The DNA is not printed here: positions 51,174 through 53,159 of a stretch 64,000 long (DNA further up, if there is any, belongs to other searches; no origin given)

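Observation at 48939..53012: LptD/OstA-like giant OMP with an inserted parvulin (SurA-type) domain that is itself split by an acidic 42-bp tandem repeat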

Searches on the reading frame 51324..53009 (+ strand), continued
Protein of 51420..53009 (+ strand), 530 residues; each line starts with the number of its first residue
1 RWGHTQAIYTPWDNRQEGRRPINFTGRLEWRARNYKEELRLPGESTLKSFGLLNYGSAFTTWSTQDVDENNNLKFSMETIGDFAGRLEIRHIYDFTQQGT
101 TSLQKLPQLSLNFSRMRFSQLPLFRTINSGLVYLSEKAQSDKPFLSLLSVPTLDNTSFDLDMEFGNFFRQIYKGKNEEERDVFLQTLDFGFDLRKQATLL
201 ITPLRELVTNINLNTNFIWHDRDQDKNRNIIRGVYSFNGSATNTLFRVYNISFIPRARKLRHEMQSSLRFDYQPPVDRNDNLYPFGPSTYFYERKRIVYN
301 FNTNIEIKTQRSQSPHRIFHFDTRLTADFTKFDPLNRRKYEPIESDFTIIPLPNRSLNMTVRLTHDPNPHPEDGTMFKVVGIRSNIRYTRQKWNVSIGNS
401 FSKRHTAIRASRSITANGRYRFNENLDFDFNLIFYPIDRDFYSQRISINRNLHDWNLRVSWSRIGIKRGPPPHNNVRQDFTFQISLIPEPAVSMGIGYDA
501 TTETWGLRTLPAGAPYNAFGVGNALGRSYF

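Call 61: search_solved_structures(query=A5, max_evalue=1, show_alignments=1)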
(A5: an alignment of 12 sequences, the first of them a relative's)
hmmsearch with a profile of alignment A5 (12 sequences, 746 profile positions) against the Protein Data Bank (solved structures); distinct sequences matched with E-value up to 1: 25.
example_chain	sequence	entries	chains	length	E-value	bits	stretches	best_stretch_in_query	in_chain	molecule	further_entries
8h1r_A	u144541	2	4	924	1.7e-33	119.1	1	60-387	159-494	LPS-assembly protein LptD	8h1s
5iv9_A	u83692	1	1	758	2.7e-28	101.9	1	68-520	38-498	LPS-assembly protein LptD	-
7omm_A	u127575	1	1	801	4.2e-28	101.3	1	73-338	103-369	LPS-assembly protein LptD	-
4n4r_A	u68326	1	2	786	1.2e-24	89.9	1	64-393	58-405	LPS-assembly protein LptD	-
9i9z_A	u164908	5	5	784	1.8e-24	89.2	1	61-392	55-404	LPS-assembly protein LptD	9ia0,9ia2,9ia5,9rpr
9rps_A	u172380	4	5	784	1.9e-24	89.2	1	61-390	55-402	LPS-assembly protein LptD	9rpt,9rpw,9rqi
4q35_A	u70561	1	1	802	2e-24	89.1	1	61-390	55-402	LPS-assembly protein LptD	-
9fz5_A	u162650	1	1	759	3e-24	88.5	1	62-393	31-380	LPS-assembly protein LptD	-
9kn3_A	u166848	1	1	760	3e-24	88.5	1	62-393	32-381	LPS-assembly protein LptD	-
9i92_A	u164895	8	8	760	3e-24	88.5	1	62-390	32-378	LPS-assembly protein LptD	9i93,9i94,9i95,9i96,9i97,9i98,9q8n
9p1u_F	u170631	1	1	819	1.3e-22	83.1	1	62-392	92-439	LPS-assembly protein LptD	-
5iva_A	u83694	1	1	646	5.4e-22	81.1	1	198-387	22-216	LPS-assembly protein LptD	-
5iv8_A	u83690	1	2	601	1.5e-19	73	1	198-520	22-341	LPS biosynthesis protein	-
4rhb_A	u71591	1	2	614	2.2e-18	69.1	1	195-393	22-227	LPS-assembly protein LptD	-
5ixm_A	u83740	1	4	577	6.3e-13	51.1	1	221-388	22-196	LPS-assembly protein LptD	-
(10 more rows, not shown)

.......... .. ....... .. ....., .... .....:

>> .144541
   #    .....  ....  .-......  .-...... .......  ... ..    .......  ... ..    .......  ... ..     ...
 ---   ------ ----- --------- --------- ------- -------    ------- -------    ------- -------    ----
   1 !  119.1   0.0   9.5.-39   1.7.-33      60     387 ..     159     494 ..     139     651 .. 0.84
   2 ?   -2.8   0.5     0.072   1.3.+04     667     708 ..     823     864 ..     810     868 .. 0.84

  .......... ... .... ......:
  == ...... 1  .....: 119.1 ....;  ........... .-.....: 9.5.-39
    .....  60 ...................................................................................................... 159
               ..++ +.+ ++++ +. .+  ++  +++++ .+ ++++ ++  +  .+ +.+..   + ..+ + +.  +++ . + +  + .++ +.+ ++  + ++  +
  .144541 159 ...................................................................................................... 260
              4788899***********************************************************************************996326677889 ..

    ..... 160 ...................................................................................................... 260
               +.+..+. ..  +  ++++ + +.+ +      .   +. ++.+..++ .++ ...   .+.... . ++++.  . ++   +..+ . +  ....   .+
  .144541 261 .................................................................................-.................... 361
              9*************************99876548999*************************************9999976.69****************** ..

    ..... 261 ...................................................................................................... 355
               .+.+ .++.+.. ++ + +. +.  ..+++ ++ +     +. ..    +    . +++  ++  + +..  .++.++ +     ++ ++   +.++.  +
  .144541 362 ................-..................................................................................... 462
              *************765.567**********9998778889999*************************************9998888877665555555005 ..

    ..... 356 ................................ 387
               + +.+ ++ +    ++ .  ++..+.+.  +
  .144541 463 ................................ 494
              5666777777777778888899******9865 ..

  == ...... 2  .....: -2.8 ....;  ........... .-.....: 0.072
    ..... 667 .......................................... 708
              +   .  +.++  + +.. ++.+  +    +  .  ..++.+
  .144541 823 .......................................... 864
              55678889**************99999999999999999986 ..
